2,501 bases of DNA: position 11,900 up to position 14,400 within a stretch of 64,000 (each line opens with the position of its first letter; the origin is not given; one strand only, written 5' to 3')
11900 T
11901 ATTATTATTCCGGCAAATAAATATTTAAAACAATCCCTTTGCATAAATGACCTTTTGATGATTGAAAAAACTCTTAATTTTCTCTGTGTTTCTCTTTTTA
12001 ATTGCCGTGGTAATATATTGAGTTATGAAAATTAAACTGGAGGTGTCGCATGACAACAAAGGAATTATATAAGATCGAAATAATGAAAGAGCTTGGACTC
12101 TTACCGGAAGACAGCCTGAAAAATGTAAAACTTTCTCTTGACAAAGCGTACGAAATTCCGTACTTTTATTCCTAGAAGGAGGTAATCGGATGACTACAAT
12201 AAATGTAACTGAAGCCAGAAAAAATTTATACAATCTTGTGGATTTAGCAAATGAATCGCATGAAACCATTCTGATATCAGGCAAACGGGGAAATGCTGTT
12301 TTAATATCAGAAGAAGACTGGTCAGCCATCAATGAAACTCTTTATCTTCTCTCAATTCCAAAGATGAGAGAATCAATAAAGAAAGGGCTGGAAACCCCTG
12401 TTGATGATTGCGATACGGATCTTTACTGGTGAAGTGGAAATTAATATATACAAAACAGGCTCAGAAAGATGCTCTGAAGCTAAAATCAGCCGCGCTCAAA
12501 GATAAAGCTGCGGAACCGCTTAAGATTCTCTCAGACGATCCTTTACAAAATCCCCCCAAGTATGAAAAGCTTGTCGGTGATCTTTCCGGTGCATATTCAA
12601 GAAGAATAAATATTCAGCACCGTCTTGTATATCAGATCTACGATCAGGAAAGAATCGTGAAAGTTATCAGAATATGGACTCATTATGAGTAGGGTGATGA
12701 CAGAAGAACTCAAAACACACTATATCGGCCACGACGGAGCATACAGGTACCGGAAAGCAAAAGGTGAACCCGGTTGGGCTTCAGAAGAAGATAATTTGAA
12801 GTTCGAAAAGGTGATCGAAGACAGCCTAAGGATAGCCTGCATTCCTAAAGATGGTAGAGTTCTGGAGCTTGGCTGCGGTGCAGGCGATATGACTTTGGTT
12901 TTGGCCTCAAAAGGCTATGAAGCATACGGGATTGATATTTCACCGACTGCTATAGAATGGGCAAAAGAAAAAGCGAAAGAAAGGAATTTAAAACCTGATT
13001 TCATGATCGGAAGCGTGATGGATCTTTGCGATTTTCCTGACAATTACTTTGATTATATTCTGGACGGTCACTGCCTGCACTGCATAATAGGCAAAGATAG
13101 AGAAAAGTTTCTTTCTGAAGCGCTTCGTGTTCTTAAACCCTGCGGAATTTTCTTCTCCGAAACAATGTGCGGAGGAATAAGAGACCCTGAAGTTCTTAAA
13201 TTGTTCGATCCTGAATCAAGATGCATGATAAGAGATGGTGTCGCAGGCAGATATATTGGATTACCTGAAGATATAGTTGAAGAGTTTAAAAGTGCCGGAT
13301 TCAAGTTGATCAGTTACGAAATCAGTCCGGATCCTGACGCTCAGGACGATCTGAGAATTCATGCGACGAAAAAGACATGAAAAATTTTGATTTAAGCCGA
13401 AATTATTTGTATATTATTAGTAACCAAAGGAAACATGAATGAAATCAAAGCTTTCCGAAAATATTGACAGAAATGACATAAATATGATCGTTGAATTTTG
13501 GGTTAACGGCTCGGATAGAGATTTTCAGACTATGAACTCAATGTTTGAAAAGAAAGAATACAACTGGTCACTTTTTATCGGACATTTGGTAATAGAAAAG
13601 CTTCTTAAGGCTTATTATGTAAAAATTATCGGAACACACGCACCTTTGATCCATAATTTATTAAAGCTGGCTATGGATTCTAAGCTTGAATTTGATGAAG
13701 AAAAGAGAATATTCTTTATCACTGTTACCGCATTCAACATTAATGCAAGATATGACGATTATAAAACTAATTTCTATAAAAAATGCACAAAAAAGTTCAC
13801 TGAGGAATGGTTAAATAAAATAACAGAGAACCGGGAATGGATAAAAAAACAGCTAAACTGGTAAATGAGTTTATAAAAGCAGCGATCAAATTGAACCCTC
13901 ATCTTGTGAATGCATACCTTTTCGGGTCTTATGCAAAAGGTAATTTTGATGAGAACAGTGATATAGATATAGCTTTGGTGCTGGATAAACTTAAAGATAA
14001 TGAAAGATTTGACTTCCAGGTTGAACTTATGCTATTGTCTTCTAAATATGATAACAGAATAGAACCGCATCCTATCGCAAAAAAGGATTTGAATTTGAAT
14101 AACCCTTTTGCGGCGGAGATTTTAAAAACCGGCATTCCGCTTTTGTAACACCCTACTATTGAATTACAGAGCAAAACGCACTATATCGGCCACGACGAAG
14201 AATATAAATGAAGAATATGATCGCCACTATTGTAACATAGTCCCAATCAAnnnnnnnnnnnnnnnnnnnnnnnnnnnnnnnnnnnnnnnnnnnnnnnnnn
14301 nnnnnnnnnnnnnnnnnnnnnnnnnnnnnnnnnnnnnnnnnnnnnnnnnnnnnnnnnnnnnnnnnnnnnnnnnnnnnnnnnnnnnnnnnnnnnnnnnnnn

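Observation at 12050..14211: A 1.46-kb segment carrying a SAM methyltransferase and a HEPN/nucleotidyltransferase pair, bounded by a 29-bp direct repeat that duplicates the methyltransferase N-terminal codons and forms the 3' end of a START-like gene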

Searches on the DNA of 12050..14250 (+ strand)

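Call 52: search_dna_similar(query=window:12050-14250:+, collection=plasmids, mode=distant, max_rows=8)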
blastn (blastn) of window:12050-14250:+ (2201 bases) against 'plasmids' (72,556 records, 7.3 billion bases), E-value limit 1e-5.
Records with a match: 3; places in all: 3; records where one place covers at least 80% of the query: 0.
Best place of each record, by identity: 60-80% 3.
By first word of the organism name: Halomonas 1; Acetoanaerobium 1; Geminocystis 1.
By predicted mobility (MOB-suite, as given by PLSDB): non-mobilizable 3.
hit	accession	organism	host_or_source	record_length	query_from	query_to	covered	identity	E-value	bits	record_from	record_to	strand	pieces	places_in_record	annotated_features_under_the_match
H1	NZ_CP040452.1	Halomonas sp. PA16-9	-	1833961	231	585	16%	66.6%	1e-16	97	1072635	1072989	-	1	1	none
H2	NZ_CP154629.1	Acetoanaerobium noterae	cell culture,Sludge of a digestion ...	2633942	512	639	6%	73.6%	1e-9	73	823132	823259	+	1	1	none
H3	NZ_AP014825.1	Geminocystis sp. NIES-3709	-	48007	240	337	4%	76.5%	1e-9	74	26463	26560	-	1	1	type II toxin-antitoxin system Phd/YefM family antitoxin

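Call 53: search_dna_similar(query=window:12050-14250:+, collection=phages, mode=distant, max_rows=8)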
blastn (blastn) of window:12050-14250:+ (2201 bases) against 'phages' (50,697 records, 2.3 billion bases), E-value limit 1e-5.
No match.
